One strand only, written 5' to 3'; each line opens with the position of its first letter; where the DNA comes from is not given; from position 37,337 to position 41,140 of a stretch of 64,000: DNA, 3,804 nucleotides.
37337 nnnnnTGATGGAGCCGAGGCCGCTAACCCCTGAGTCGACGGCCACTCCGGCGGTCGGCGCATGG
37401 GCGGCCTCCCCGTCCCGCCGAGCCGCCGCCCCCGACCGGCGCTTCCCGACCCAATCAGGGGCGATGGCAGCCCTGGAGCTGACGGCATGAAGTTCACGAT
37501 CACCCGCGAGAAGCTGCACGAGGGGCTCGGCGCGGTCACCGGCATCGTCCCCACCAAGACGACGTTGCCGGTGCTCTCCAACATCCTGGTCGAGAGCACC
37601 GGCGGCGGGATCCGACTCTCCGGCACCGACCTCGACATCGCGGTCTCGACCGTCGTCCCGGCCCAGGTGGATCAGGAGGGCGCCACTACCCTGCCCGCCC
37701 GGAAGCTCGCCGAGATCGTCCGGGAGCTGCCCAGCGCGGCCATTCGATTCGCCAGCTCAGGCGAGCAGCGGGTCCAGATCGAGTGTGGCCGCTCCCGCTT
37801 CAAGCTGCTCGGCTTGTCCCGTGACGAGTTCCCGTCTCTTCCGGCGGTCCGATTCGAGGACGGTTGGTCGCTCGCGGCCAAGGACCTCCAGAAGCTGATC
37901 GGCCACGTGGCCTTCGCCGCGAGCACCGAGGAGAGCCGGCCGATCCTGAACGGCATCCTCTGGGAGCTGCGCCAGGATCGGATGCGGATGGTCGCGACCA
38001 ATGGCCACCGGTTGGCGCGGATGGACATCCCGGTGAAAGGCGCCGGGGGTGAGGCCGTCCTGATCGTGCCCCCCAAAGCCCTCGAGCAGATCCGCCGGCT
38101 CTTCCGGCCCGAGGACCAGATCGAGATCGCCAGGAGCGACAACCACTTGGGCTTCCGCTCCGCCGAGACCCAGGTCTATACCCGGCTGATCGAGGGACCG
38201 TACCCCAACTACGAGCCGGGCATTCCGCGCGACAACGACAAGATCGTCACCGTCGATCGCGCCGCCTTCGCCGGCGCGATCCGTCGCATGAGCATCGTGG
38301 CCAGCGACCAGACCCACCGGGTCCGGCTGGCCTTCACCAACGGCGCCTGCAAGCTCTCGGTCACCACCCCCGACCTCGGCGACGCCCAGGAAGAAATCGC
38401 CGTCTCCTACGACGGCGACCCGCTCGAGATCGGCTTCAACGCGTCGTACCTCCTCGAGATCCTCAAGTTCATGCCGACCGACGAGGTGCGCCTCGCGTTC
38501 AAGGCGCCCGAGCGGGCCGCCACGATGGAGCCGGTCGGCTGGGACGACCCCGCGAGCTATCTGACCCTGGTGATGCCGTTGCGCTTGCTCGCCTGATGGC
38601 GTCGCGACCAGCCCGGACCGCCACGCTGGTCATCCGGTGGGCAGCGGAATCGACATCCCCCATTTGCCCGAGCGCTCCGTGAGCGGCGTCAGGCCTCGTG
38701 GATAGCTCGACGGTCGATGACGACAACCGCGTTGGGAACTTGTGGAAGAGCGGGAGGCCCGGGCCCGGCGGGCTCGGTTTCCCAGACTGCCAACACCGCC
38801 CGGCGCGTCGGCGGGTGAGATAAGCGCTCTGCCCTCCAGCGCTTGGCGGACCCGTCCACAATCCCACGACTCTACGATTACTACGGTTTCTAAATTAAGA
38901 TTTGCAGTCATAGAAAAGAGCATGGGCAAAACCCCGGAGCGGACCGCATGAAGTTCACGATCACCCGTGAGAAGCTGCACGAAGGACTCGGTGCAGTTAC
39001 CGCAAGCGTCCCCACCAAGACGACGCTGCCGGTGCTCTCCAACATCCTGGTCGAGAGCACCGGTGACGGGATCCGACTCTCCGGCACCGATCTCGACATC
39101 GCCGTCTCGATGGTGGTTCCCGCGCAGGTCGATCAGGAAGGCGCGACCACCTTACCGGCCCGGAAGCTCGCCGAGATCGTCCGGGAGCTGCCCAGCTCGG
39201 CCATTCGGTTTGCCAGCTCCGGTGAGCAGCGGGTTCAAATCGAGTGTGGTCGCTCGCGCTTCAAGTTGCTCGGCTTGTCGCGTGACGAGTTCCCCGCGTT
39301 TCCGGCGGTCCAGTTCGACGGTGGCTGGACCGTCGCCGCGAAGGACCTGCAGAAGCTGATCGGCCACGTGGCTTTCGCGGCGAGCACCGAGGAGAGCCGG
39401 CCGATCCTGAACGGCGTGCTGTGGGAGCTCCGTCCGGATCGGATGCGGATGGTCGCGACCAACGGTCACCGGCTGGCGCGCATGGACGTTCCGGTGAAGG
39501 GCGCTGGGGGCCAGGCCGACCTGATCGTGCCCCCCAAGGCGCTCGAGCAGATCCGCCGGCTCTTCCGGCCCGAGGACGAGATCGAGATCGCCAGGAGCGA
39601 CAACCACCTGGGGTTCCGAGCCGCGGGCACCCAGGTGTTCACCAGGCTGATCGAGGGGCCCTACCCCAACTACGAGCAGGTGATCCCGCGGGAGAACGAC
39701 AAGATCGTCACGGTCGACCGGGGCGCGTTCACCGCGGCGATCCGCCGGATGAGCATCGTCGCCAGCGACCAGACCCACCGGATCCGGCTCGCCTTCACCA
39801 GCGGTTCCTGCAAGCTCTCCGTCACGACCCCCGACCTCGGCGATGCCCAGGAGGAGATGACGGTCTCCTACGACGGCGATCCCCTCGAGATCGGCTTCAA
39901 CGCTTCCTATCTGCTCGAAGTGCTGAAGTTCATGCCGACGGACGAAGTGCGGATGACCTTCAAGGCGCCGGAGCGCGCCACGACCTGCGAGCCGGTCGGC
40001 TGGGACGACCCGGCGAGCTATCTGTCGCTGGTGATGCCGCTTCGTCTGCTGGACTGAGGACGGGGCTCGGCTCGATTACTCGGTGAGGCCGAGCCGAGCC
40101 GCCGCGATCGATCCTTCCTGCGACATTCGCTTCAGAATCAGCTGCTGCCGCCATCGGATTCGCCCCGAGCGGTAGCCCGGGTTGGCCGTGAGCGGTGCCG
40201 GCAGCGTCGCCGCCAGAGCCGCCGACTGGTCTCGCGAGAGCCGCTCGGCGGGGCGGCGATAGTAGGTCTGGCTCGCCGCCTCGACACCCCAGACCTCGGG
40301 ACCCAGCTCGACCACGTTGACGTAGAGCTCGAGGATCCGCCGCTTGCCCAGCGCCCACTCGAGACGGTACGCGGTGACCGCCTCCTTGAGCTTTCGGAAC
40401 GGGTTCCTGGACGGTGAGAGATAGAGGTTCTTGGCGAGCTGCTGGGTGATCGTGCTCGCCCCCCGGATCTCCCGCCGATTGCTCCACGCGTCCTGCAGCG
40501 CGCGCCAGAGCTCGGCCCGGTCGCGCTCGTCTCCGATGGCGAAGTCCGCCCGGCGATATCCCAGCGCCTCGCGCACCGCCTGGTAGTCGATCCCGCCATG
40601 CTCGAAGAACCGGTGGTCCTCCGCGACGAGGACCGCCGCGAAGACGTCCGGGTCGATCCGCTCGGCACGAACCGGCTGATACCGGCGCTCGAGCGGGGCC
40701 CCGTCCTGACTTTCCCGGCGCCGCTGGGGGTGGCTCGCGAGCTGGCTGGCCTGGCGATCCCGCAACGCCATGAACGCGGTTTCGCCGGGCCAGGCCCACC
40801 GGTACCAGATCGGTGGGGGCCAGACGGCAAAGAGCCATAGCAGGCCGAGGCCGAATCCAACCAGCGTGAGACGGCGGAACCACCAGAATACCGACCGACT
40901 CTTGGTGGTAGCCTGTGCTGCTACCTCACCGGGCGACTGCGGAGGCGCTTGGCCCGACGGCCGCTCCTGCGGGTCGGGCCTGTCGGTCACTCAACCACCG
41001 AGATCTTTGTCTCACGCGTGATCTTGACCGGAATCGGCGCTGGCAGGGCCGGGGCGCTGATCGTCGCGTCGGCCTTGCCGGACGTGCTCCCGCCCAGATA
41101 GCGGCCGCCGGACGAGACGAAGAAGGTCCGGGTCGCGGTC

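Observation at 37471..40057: Two full-length, diverged beta sliding clamp genes (dnaN) in direct tandem right after dnaA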

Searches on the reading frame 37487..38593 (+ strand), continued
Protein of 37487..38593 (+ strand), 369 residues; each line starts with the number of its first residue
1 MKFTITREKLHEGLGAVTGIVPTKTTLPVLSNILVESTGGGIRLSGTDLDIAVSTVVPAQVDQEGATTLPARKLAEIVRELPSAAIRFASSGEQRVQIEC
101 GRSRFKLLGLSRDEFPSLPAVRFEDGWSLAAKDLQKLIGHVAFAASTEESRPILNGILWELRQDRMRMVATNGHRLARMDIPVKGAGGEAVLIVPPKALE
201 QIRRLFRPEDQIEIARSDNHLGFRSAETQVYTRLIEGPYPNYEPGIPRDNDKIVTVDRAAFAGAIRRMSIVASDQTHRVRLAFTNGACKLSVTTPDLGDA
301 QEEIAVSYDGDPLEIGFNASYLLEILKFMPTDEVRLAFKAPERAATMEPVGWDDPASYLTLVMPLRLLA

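Call 54: list_cluster_members(proteins=[P0001, P0005, P0002, P0033])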
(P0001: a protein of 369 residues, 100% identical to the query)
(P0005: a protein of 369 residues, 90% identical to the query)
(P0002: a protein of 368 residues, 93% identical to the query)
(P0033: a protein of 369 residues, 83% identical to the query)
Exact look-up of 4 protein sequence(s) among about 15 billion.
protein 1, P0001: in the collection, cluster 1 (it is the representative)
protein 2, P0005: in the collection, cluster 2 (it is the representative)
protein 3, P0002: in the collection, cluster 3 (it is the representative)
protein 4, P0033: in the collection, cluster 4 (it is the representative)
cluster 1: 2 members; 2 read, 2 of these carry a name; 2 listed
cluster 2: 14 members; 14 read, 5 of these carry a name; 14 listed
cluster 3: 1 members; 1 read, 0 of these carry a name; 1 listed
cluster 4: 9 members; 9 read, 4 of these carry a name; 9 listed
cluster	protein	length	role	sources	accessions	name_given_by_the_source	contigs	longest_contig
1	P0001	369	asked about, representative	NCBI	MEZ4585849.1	MAG: DNA polymerase III subunit beta [Gemmatimonadales bacterium]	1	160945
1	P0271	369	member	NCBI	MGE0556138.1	MAG: DNA polymerase III subunit beta [Gemmatimonadales bacterium]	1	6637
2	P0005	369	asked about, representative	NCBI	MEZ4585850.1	MAG: DNA polymerase III subunit beta [Gemmatimonadales bacterium]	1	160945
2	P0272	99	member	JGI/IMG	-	DNA polymerase-3 subunit beta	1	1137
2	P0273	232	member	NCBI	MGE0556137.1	MAG: DNA polymerase III subunit beta, partial [Gemmatimonadales bacterium]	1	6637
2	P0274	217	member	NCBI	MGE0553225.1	MAG: DNA polymerase III subunit beta, partial [Gemmatimonadales bacterium]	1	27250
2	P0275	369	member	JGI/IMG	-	DNA polymerase-3 subunit beta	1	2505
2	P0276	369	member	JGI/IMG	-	-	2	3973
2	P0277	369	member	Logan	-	-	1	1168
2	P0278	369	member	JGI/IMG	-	-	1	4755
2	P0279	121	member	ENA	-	-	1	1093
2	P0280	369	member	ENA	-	-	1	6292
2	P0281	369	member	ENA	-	-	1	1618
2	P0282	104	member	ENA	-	-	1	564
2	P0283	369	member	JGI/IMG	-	-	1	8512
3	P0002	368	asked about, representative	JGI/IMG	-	-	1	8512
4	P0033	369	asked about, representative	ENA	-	-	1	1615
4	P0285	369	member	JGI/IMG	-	DNA polymerase-3 subunit beta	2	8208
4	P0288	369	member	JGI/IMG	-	DNA polymerase-3 subunit beta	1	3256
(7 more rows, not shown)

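Call 55: find_encoding_contigs(protein=P0068, flank=6000, max_places=3)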
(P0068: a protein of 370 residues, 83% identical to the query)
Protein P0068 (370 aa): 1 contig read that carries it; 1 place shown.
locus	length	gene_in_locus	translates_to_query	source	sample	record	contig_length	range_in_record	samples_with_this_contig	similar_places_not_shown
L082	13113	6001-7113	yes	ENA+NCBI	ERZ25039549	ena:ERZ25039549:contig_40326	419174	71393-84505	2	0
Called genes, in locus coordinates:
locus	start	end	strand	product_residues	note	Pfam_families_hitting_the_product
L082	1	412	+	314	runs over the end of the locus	PF10026:DUF2268 (weak)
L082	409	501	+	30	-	-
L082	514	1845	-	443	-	PF10396:TrmE_N, PF12631:MnmE_helical, PF00350:Dynamin_N (faint), PF01926:MMR_HSR1, PF02421:FeoB_N, PF04548:AIG1 (faint)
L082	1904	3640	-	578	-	PF14849:YidC_periplas, PF02096:60KD_IMP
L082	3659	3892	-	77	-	PF01809:YidD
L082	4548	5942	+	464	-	PF11638:DnaA_N, PF00308:Bac_DnaA, PF01695:IstB_IS21, PF08299:Bac_DnaA_C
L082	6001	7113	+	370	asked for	PF00712:DNA_pol3_beta, PF02767:DNA_pol3_beta_2, PF02768:DNA_pol3_beta_3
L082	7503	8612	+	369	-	PF00712:DNA_pol3_beta, PF02767:DNA_pol3_beta_2, PF02768:DNA_pol3_beta_3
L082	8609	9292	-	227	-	PF00912:Transgly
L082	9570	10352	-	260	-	-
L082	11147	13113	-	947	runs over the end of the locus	PF00069:Pkinase, PF07714:PK_Tyr_Ser-Thr, PF13432:TPR_16 (weak), PF14559:TPR_19 (faint)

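Call 61: find_encoding_contigs(protein=P0288, flank=5000, max_places=3)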
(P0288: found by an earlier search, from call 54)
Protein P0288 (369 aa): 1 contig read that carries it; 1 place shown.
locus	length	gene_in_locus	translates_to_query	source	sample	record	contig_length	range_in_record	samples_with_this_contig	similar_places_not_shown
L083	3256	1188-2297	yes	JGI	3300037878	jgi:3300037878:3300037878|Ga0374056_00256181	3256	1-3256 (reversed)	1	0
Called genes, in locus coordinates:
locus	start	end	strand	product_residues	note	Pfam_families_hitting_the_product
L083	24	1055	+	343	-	PF00712:DNA_pol3_beta, PF02767:DNA_pol3_beta_2, PF02768:DNA_pol3_beta_3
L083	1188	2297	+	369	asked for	PF00712:DNA_pol3_beta, PF02767:DNA_pol3_beta_2, PF02768:DNA_pol3_beta_3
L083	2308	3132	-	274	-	PF00912:Transgly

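Call 62: find_encoding_contigs(protein=P0285, flank=8000, max_places=3)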
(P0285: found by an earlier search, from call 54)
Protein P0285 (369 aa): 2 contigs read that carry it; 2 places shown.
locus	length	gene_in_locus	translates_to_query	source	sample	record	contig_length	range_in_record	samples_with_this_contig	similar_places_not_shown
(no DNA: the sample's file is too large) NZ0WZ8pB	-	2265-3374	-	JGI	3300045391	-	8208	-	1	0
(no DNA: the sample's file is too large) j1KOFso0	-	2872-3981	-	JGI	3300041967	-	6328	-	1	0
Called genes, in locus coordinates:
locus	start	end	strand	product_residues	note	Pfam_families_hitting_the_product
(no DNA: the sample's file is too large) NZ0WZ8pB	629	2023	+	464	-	PF11638:DnaA_N, PF00308:Bac_DnaA, PF01695:IstB_IS21, PF08299:Bac_DnaA_C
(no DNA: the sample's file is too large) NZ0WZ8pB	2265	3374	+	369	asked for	PF00712:DNA_pol3_beta, PF02767:DNA_pol3_beta_2, PF02768:DNA_pol3_beta_3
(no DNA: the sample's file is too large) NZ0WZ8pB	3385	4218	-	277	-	PF00912:Transgly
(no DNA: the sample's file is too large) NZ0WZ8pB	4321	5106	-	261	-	-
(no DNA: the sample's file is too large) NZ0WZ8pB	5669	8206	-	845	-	?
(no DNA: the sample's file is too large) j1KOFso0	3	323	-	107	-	?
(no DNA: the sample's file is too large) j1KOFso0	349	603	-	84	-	PF01809:YidD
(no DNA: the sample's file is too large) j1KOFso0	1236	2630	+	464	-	PF11638:DnaA_N, PF00308:Bac_DnaA, PF01695:IstB_IS21, PF08299:Bac_DnaA_C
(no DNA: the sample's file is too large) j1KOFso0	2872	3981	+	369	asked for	PF00712:DNA_pol3_beta, PF02767:DNA_pol3_beta_2, PF02768:DNA_pol3_beta_3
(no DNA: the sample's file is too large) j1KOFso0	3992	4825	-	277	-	PF00912:Transgly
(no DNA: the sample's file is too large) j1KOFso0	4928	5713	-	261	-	-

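Call 65: find_related_loci(query=window:37487-38593:+, collection=metagenome_contigs, flank=4000)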
Query window:37487-38593:+ (369 aa) in metagenome_contigs; peptide patterns used: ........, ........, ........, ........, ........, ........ (x = any residue, [..] = any of these).
600 stretches matched a pattern (row limit reached: there are more); 567 encode a relative of the query (tblastn E <= 1e-3); the best 80 are kept; 80 distinct loci.
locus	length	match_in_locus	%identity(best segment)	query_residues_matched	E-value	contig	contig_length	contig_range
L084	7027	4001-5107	79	1-368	0e+0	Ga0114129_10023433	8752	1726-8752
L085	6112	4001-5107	79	1-368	0e+0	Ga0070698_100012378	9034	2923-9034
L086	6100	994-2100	80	1-368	0e+0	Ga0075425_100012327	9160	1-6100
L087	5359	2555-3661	80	1-368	0e+0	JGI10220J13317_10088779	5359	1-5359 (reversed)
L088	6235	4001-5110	79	1-368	0e+0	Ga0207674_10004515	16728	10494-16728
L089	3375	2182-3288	78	1-368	0e+0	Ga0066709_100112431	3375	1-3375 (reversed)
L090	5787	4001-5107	79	1-368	0e+0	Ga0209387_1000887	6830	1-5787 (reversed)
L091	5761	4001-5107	79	1-368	0e+0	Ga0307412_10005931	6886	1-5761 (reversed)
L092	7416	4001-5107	79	1-368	0e+0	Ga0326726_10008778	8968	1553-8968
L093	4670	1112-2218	78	1-368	0e+0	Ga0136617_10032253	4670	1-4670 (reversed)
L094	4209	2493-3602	78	1-368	0e+0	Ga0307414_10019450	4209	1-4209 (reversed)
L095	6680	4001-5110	78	1-368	0e+0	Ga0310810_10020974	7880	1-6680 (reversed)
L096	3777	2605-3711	79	1-368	0e+0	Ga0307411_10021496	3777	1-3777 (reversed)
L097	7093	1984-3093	78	1-368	0e+0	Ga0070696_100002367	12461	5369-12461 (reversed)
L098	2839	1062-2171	76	1-368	0e+0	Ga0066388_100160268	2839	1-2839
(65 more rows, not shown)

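Call 79: find_encoding_contigs(protein=P0033, flank=3000, max_places=4)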
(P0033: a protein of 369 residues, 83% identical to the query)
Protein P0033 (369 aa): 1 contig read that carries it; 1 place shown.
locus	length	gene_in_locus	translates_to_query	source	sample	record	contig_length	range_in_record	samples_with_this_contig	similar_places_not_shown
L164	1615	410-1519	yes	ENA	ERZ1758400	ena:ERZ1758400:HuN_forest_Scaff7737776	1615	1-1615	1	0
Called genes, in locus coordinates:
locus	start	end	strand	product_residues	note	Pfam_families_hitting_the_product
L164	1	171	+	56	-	?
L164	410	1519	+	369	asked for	PF00712:DNA_pol3_beta, PF02767:DNA_pol3_beta_2, PF02768:DNA_pol3_beta_3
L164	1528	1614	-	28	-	?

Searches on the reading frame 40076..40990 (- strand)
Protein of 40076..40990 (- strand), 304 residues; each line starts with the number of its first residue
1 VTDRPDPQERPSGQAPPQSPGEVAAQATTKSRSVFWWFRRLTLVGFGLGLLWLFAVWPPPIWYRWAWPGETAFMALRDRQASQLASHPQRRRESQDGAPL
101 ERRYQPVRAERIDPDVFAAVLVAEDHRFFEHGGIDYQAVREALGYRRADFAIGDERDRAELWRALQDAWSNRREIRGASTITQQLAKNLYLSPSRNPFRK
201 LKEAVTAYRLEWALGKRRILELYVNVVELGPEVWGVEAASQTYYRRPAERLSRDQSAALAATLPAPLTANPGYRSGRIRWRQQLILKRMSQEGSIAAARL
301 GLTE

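Call 10: search_protein_families(library=ncbifam, proteins=[window:40076-40990:-])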
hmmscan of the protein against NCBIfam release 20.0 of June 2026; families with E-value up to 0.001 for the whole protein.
window:40076-40990:- (304 aa): 13 families
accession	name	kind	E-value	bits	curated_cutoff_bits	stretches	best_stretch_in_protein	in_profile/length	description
TIGR02070.1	mono_pep_trsgly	equivalog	6.9e-51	172.9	182.65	2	162-291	87-220/224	monofunctional biosynthetic peptidoglycan transglycosylase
TIGR02074.1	PBP_1a_fam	subfamily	6e-45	154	508.75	1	105-298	3-174/535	PBP1A family penicillin-binding protein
NF051885.1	tranpepglycosPbpC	equivalog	4.8e-39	134.5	900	2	157-298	106-247/632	multimodular transpeptidase-transglycosylase PbpC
NF008643.0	PRK11636.1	equivalog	6.2e-34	117.4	1263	1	101-298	63-238/850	peptidoglycan glycosyltransferase/peptidoglycan DD-transpeptidase MrcA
TIGR02073.1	PBP_1c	equivalog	1.4e-33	116.4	494.2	2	159-298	66-205/728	penicillin-binding protein 1C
TIGR02071.1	PBP_1b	equivalog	1.5e-26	92.8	717.75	1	118-297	161-322/729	penicillin-binding protein 1B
NF038276.1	strep_PBP2A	exception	9e-24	83.7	1100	1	176-297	142-263/716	penicillin-binding protein PBP2A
NF038272.1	strep_PBP1A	exception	8.9e-22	77.1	1075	1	167-297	107-242/658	penicillin-binding protein PBP1A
NF007061.0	PRK09506.1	equivalog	1.2e-20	72.9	1120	1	162-295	247-384/825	bifunctional glycosyl transferase/transpeptidase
NF010008.0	PRK13481.1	equivalog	5.4e-19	68.5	270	1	162-296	116-256/269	glycosyltransferase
NF011423.0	PRK14850.1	equivalog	1.8e-17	63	1275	1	171-272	202-307/764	penicillin-binding protein 1b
NF008414.0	PRK11240.1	equivalog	7.5e-17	60.7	1121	1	103-294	64-231/774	peptidoglycan glycosyltransferase PbpC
NF038274.1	strep_PBP1B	exception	4.2e-12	45.2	1225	1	175-285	131-246/745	penicillin-binding protein PBP1B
